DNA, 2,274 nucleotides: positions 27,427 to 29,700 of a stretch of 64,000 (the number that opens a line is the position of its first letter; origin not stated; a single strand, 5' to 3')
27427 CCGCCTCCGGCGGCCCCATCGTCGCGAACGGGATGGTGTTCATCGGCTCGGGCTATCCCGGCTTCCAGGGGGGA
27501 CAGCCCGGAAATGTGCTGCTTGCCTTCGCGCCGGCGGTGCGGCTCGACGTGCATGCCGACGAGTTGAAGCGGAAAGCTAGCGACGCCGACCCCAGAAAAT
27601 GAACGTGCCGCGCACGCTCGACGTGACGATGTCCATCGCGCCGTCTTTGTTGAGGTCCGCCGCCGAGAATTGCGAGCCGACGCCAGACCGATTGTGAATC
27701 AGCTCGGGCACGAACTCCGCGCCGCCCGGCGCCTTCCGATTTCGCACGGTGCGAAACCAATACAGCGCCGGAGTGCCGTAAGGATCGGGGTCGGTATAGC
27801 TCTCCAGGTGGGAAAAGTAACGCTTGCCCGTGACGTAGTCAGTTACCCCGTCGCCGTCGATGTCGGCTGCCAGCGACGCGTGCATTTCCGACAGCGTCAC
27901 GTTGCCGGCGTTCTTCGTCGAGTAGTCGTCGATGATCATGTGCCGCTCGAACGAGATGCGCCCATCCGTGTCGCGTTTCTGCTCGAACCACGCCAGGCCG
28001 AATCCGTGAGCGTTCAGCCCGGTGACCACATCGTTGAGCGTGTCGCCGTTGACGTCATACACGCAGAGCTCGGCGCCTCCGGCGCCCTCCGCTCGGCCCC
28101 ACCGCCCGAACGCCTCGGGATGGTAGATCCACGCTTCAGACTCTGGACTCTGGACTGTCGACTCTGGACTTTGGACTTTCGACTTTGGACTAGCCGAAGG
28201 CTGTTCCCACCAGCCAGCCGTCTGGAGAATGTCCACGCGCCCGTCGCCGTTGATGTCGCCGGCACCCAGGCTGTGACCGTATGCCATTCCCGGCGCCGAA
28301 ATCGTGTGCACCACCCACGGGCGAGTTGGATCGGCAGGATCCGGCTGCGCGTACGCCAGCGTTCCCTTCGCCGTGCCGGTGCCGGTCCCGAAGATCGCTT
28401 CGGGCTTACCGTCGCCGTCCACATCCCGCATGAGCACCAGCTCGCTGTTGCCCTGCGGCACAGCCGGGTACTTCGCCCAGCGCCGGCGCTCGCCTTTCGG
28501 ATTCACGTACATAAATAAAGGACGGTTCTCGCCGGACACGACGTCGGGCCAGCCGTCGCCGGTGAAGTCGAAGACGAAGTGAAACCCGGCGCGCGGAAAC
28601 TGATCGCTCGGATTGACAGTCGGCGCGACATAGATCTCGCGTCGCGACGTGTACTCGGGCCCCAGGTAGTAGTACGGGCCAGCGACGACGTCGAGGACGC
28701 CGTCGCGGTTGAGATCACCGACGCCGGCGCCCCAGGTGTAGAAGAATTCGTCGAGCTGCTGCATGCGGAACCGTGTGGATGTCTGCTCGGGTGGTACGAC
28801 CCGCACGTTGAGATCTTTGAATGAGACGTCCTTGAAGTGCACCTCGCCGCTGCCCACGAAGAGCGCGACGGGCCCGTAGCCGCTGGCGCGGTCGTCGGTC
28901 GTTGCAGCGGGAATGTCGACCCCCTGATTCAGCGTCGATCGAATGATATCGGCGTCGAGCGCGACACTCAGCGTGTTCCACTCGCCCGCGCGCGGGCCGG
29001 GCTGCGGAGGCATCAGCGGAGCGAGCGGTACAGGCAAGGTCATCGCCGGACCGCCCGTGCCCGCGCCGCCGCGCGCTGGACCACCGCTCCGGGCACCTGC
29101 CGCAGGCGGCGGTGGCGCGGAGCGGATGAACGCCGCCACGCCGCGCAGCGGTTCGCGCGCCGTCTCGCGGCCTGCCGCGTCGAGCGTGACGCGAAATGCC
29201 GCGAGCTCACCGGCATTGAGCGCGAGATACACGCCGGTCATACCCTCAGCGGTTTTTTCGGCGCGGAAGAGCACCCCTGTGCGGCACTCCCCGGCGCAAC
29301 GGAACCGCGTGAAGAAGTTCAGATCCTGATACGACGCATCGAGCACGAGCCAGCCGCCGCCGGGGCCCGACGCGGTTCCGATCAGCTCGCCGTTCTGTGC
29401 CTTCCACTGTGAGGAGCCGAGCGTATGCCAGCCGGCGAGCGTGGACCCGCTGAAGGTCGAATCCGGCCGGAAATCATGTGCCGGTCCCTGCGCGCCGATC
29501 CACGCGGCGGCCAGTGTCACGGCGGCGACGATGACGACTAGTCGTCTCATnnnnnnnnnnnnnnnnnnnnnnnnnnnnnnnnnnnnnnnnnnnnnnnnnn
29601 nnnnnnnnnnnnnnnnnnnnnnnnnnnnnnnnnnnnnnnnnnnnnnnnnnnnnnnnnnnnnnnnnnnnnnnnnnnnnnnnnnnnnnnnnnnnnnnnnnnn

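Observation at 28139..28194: Heptamer array, copy 2: longest and most regular (about 8 units), encoding a 7-aa periodic SPESTVQ-like insert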

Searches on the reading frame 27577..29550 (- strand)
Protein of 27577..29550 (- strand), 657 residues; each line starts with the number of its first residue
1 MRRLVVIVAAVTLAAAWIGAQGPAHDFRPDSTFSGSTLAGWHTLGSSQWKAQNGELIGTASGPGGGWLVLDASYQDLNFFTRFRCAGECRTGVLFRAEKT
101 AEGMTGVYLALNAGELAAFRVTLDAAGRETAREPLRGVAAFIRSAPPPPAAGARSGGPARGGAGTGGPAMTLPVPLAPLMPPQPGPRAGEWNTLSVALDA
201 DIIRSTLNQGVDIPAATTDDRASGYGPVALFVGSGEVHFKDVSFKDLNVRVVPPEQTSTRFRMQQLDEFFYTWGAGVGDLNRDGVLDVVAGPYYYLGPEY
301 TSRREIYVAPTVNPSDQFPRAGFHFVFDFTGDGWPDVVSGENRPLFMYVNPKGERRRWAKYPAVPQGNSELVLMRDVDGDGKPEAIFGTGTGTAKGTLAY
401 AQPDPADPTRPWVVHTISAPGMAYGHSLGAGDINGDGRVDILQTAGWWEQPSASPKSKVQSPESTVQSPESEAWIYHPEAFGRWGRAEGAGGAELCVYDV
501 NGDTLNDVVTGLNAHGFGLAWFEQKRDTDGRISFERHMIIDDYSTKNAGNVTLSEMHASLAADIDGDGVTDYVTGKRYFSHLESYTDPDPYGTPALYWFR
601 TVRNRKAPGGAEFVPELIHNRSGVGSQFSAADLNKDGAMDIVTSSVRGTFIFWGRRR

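Call 10: search_protein_families(library=pfam, proteins=[window:27577-29550:-])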
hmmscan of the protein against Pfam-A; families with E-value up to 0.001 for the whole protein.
window:27577-29550:- (657 aa): 3 families
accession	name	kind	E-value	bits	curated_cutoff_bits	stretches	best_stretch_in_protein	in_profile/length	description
PF13517.12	FG-GAP_3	-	1.2e-26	93.5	26.9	1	328-386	1-60/61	FG-GAP-like repeat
PF01839.29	FG-GAP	-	2.5e-21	75.5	22.1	0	425-442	2-19/37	FG-GAP repeat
PF06439.18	3keto-disac_hyd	-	1.4e-13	51.7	26.8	1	31-245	4-187/187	3-keto-disaccharide hydrolase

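Call 11: find_homologous_proteins(query=window:27577-29550:-)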
Query window:27577-29550:- (657 aa): 3470 proteins with E <= 0.001 among 8000 candidates; the best 120 are listed.
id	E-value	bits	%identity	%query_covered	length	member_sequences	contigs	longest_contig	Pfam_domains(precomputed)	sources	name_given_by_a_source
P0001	0.0e+0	1528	100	100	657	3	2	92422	PF01839.30,PF06439.19,PF13517.13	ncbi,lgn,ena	-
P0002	0.0e+0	1355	89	100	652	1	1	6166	PF01839.30,PF06439.19,PF13517.13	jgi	-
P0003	0.0e+0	1332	86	100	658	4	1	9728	PF01839.30,PF06439.19,PF13517.13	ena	-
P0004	0.0e+0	1331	85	100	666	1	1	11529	PF01839.30,PF06439.19,PF13517.13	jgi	jgi:hypothetical protein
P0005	0.0e+0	1330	89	97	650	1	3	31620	PF01839.30,PF06439.19,PF13517.13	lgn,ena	-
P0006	0.0e+0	1316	84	100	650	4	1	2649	PF01839.30,PF06439.19,PF13517.13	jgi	jgi:hypothetical protein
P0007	0.0e+0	1297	85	100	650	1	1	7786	PF01839.30,PF06439.19,PF13517.13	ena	-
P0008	0.0e+0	1295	85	100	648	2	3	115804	PF01839.30,PF06439.19,PF13517.13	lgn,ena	-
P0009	0.0e+0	1291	86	100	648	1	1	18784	PF01839.30,PF06439.19,PF13517.13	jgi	jgi:hypothetical protein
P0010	0.0e+0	1290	84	100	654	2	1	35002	PF01839.30,PF06439.19,PF13517.13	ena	-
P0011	0.0e+0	1288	84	100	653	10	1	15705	PF01839.30,PF06439.19,PF13517.13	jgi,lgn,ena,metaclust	metaclust:\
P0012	0.0e+0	1286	85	100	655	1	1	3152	PF01839.30,PF06439.19,PF13517.13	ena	-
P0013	0.0e+0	1283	84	100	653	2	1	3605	PF01839.30,PF06439.19,PF13517.13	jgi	jgi:hypothetical protein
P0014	0.0e+0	1282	85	97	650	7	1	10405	PF01839.30,PF06439.19,PF13517.13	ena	-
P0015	0.0e+0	1282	83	100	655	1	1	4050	PF01839.30,PF06439.19,PF13517.13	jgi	-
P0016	0.0e+0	1280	84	99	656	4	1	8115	PF01839.30,PF06439.19,PF13517.13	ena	-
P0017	0.0e+0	1280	83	100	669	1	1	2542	PF01839.30,PF06439.19,PF13517.13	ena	-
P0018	0.0e+0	1275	83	100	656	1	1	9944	PF01839.30,PF06439.19,PF00404.25,PF13517.13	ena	-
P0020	0.0e+0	1268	83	100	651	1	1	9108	PF01839.30,PF06439.19,PF13517.13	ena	-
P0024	0.0e+0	1234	79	100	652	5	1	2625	PF01839.30,PF06439.19,PF13517.13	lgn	-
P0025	0.0e+0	1208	78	97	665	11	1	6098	PF01839.30,PF06439.19,PF13517.13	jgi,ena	-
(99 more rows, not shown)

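Call 14: find_related_loci(query=window:27577-29550:-, collection=genome_contigs, flank=10000)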
Query window:27577-29550:- (657 aa) in genome_contigs; peptide patterns used: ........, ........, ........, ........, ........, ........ (x = any residue, [..] = any of these).
138 stretches matched a pattern; 79 encode a relative of the query (tblastn E <= 1e-3); 77 distinct loci.
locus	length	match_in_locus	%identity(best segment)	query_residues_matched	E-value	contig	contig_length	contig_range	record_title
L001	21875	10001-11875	84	17-657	0e+0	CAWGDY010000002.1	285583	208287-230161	MAG: Vicinamibacterales bacterium isolate MFD02242.bin.1.84 genome assembly, contig: contig_11452, whole genome shotgun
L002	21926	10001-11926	84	3-657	0e+0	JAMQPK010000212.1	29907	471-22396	MAG: Vicinamibacterales bacterium isolate CH22 k141_1168308, whole genome shotgun sequence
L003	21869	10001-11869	83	19-657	0e+0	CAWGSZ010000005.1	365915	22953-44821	MAG: Vicinamibacterales bacterium isolate MFD05567.bin.1.13 genome assembly, contig: contig_2297, whole genome shotgun s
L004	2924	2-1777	84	53-657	0e+0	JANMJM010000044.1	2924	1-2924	MAG: Vicinamibacteria bacterium isolate OTE_64_metabat_411 OTE_64_k141_1656416, whole genome shotgun sequence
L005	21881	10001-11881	56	7-655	0e+0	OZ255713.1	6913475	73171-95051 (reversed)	MAG: Bryobacteraceae bacterium isolate a14ff720-e2d1-49ad-b7fa-bed234c1c52d genome assembly, chromosome: 1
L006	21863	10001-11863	84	21-657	0e+0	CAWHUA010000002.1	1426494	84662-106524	MAG: Vicinamibacterales bacterium isolate MFD05747.bin.1.108 genome assembly, contig: contig_1936, whole genome shotgun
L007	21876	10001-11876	86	17-657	0e+0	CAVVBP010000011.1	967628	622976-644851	MAG: Vicinamibacterales bacterium isolate MFD02809.bin.1.263 genome assembly, contig: contig_49793, whole genome shotgun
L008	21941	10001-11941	53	2-657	0e+0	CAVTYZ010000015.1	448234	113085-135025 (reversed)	MAG: uncultured Acidobacteriota bacterium isolate MFD00962.bin.2.118 genome assembly, contig: contig_28524, whole genome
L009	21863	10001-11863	52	2-657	0e+0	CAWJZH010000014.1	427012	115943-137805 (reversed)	MAG: uncultured Acidobacteriaceae bacterium isolate MFD04580.bin.2.2 genome assembly, contig: contig_24851, whole genome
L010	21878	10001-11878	53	1-657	0e+0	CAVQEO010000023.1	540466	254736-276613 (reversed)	MAG: uncultured Acidobacteriaceae bacterium isolate MFD04434.bin.2.125 genome assembly, contig: contig_4792, whole genom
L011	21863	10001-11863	53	2-657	0e+0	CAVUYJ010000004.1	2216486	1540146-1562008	MAG: uncultured Acidobacteriaceae bacterium isolate MFD05705.bin.1.33 genome assembly, contig: contig_2136, whole genome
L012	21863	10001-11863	52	2-657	0e+0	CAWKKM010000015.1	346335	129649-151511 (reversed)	MAG: uncultured Acidobacteriaceae bacterium isolate MFD06714.bin.3.179 genome assembly, contig: contig_27756, whole geno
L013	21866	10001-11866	53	2-657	0e+0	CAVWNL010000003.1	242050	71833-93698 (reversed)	MAG: uncultured Acidobacteriaceae bacterium isolate MFD09495.bin.2.6 genome assembly, contig: contig_12528, whole genome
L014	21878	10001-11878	52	1-657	0e+0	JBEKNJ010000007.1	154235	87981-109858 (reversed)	MAG: Acidobacteriaceae bacterium isolate SPRUCE 414 SPRUCE_414_7, whole genome shotgun sequence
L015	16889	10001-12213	55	27-655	0e+0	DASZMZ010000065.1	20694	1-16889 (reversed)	MAG TPA_asm: Candidatus Sulfopaludibacter sp. isolate SMAG_U5904 k141_595566, whole genome shotgun sequence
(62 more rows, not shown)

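Call 20: find_related_loci(query=window:27577-29550:-, collection=metagenome_contigs, flank=6000)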
Query window:27577-29550:- (657 aa) in metagenome_contigs; peptide patterns used: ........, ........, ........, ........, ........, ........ (x = any residue, [..] = any of these).
195 stretches matched a pattern; 135 encode a relative of the query (tblastn E <= 1e-3); the best 80 are kept; 80 distinct loci.
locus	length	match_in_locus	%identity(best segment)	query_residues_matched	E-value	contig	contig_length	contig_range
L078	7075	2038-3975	84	1-657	0e+0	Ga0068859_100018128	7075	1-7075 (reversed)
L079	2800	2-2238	84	1-657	0e+0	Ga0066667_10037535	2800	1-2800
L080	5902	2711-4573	82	21-657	0e+0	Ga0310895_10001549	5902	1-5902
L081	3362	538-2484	75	3-657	0e+0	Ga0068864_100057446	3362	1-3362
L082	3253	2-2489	82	21-657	0e+0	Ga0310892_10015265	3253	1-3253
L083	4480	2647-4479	74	3-619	0e+0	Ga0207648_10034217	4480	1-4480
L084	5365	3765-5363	76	20-555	0e+0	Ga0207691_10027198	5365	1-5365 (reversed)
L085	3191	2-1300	87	211-657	0e+0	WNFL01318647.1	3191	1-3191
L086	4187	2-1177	81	251-656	0e+0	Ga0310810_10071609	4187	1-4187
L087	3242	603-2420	54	20-657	0e+0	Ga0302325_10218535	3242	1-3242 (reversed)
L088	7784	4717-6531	54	20-657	0e+0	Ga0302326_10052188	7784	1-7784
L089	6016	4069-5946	52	1-657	0e+0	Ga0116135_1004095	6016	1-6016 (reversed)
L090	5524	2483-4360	52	1-657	0e+0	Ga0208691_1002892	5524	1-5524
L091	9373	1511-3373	52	2-655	0e+0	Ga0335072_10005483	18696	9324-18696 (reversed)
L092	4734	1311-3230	53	3-657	0e+0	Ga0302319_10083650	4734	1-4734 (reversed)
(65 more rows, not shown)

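Call 22: find_encoding_contigs(protein=P0004, flank=10000, max_places=3)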
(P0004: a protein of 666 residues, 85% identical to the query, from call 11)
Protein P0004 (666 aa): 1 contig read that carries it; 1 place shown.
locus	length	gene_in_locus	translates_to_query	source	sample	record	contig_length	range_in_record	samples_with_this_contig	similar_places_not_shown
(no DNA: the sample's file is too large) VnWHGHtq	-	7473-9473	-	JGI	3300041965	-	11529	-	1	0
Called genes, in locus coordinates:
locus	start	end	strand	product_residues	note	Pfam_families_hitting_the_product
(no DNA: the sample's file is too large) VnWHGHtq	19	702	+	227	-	PF00072:Response_reg, PF00486:Trans_reg_C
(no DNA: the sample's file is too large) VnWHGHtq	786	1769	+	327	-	PF00753:Lactamase_B, PF12706:Lactamase_B_2 (weak)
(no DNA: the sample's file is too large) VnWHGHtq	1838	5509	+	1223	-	PF13620:CarboxypepD_reg, PF13715:CarbopepD_reg_2 (weak), PF25183:OMP_b-brl_4, PF00593:TonB_dep_Rec_b-barrel (weak)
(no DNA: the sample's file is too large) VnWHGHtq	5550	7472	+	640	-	-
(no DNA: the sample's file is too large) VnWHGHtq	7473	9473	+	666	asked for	PF06439:3keto-disac_hyd, PF01839:FG-GAP (faint), PF13517:FG-GAP_3 (weak)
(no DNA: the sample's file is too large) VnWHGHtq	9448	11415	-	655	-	-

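Call 23: find_encoding_contigs(protein=P0010, flank=10000, max_places=3)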
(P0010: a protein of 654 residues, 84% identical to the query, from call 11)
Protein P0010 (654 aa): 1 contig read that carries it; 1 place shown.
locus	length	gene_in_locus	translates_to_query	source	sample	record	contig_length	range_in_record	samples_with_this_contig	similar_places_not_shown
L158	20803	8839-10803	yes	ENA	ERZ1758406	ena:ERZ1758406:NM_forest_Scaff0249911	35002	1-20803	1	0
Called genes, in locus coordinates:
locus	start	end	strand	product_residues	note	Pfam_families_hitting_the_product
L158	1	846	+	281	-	?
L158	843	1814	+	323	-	PF16868:NMT1_3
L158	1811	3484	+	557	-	PF00512:HisKA, PF13581:HATPase_c_2 (weak), PF02518:HATPase_c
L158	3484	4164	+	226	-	PF00072:Response_reg, PF00486:Trans_reg_C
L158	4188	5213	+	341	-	PF00753:Lactamase_B, PF12706:Lactamase_B_2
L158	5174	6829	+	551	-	PF00732:GMC_oxred_N, PF05199:GMC_oxred_C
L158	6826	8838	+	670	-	PF06439:3keto-disac_hyd, PF01839:FG-GAP (faint), PF13517:FG-GAP_3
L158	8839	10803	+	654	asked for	PF06439:3keto-disac_hyd, PF01839:FG-GAP (faint), PF13517:FG-GAP_3 (weak)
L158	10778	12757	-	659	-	PF13442:Cytochrome_CBB3 (weak), PF01011:PQQ, PF13360:PQQ_2 (weak), PF13570:Beta-prop_ACSF4 (faint)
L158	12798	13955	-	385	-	-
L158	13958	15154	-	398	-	PF00753:Lactamase_B, PF23023:Anti-Pycsar_Apyc1 (weak)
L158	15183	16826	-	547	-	PF22848:ASD1_dom, PF06964:Alpha-L-AF_C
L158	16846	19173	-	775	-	PF01011:PQQ, PF13360:PQQ_2 (weak), PF13442:Cytochrome_CBB3, PF01011:PQQ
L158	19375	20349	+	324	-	PF01261:AP_endonuc_2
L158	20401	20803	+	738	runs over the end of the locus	-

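Call 24: find_encoding_contigs(protein=P0005, flank=10000, max_places=3)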
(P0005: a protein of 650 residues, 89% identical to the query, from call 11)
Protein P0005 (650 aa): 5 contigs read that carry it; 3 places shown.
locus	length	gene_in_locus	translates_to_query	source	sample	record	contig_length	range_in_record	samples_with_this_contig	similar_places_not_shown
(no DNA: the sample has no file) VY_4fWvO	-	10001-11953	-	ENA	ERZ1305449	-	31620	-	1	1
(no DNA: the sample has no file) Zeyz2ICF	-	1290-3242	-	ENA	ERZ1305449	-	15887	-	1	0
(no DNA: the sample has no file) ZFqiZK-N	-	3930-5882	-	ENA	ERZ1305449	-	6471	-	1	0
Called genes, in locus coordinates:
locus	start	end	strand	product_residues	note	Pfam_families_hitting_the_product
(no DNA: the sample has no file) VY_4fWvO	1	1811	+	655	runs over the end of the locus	PF06439:3keto-disac_hyd, PF01839:FG-GAP (faint), PF13517:FG-GAP_3 (weak)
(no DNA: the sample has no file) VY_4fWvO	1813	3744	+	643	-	PF01011:PQQ, PF13360:PQQ_2 (weak), PF07774:EMC1_C (faint), PF13360:PQQ_2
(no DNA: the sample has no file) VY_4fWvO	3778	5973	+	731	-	PF13371:TPR_9 (weak), PF13414:TPR_11 (weak), PF13424:TPR_12 (weak), PF13432:TPR_16, PF14559:TPR_19, PF23914:TPR_CcmH_CycH (weak), PF07719:TPR_2 (weak), PF13432:TPR_16, +12 more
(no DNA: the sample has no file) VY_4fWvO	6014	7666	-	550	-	PF01011:PQQ, PF13360:PQQ_2, PF01011:PQQ, PF13360:PQQ_2, PF13570:Beta-prop_ACSF4 (weak)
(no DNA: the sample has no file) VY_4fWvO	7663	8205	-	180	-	PF13442:Cytochrome_CBB3 (faint), PF00034:Cytochrom_C (faint)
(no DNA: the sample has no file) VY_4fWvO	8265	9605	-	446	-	PF13620:CarboxypepD_reg, PF25183:OMP_b-brl_4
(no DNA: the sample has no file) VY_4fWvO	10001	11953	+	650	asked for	PF06439:3keto-disac_hyd, PF01839:FG-GAP (faint), PF13517:FG-GAP_3 (weak)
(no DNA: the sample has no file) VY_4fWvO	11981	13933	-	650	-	PF13442:Cytochrome_CBB3 (weak), PF01011:PQQ, PF13360:PQQ_2 (weak), PF13570:Beta-prop_ACSF4 (faint), PF13360:PQQ_2 (weak)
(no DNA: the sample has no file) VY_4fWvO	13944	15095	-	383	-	-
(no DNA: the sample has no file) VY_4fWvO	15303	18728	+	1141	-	PF13620:CarboxypepD_reg, PF13715:CarbopepD_reg_2 (faint), PF17210:SdrD_B (weak), PF25183:OMP_b-brl_4, PF00593:TonB_dep_Rec_b-barrel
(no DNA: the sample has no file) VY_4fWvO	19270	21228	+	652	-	PF06439:3keto-disac_hyd, PF01839:FG-GAP (faint), PF13517:FG-GAP_3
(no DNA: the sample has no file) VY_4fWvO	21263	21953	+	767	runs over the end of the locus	PF01011:PQQ, PF13570:Beta-prop_ACSF4 (faint), PF13360:PQQ_2 (weak), PF00034:Cytochrom_C (faint), PF13442:Cytochrome_CBB3, PF01011:PQQ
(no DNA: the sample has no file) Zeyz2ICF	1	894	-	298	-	?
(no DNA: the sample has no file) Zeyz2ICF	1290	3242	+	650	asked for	PF06439:3keto-disac_hyd, PF01839:FG-GAP (faint), PF13517:FG-GAP_3 (weak)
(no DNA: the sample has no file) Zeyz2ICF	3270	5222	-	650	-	PF13442:Cytochrome_CBB3 (weak), PF01011:PQQ, PF13360:PQQ_2 (weak), PF13570:Beta-prop_ACSF4 (faint), PF13360:PQQ_2 (weak)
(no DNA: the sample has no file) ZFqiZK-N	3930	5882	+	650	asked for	PF06439:3keto-disac_hyd, PF01839:FG-GAP (faint), PF13517:FG-GAP_3 (weak)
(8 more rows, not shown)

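Call 25: find_encoding_contigs(protein=P0018, flank=10000, max_places=3)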
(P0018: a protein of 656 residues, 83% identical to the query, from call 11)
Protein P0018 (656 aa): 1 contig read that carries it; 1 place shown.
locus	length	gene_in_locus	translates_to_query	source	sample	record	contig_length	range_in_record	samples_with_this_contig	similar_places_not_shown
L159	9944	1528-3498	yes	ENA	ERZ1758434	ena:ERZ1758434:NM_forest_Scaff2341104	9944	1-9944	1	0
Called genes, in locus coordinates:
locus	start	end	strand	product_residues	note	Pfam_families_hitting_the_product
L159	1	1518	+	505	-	?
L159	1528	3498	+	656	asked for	PF06439:3keto-disac_hyd, PF00404:Dockerin_1 (faint), PF01839:FG-GAP (faint), PF13517:FG-GAP_3 (weak)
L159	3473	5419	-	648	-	PF13442:Cytochrome_CBB3 (weak), PF01011:PQQ, PF13570:Beta-prop_ACSF4 (faint), PF13360:PQQ_2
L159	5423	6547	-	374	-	-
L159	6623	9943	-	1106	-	?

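Call 26: find_encoding_contigs(protein=P0003, flank=10000, max_places=2)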
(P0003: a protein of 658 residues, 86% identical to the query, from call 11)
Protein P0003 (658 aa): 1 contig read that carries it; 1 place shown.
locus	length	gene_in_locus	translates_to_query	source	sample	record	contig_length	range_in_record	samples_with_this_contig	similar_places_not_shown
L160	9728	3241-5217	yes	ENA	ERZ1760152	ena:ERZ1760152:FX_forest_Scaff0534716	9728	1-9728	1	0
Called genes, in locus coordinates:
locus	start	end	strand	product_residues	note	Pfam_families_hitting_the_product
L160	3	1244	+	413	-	?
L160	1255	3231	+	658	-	PF06439:3keto-disac_hyd, PF01839:FG-GAP (faint), PF13517:FG-GAP_3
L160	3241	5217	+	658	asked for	PF06439:3keto-disac_hyd, PF01839:FG-GAP (faint), PF13517:FG-GAP_3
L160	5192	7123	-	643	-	PF13442:Cytochrome_CBB3 (weak), PF01011:PQQ, PF13360:PQQ_2, PF13570:Beta-prop_ACSF4 (faint), PF13360:PQQ_2 (weak)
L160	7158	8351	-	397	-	-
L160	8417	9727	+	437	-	?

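Call 27: find_encoding_contigs(protein=P0007, flank=10000, max_places=2)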
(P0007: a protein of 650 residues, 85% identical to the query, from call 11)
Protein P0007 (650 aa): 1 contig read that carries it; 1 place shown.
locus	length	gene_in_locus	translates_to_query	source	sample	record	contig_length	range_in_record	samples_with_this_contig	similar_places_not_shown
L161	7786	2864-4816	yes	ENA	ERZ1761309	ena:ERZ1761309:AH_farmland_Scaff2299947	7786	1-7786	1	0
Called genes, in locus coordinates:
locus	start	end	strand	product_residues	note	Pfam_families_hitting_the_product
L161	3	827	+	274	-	?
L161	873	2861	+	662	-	-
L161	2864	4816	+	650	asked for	PF06439:3keto-disac_hyd, PF01839:FG-GAP (faint), PF13517:FG-GAP_3 (weak)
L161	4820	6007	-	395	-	PF00753:Lactamase_B, PF23023:Anti-Pycsar_Apyc1 (weak)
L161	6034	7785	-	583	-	?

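Call 28: find_encoding_contigs(protein=P0017, flank=10000, max_places=2)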
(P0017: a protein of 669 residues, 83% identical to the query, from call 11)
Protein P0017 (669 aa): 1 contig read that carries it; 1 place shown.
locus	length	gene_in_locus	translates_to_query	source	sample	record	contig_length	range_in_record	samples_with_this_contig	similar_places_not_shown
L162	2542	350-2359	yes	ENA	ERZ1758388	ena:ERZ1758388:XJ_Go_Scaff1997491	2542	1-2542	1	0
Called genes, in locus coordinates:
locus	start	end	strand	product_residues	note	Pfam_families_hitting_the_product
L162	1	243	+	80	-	?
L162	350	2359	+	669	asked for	PF06439:3keto-disac_hyd, PF01839:FG-GAP (faint), PF13517:FG-GAP_3 (weak)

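Call 29: find_encoding_contigs(protein=P0020, flank=10000, max_places=2)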
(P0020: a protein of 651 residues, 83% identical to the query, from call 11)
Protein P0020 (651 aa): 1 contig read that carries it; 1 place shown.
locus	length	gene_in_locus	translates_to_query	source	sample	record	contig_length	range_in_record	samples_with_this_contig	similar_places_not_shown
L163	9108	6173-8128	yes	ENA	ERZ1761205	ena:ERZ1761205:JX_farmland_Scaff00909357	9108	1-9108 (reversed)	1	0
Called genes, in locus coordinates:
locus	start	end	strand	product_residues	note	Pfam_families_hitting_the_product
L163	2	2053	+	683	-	?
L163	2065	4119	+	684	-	PF07602:DUF1565 (faint), PF22842:Pel9A-like_beta_helix (weak), PF05048:NosD (weak), PF13229:Beta_helix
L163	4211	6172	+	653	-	-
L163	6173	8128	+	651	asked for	PF06439:3keto-disac_hyd, PF01839:FG-GAP (faint), PF13517:FG-GAP_3 (weak)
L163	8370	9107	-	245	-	?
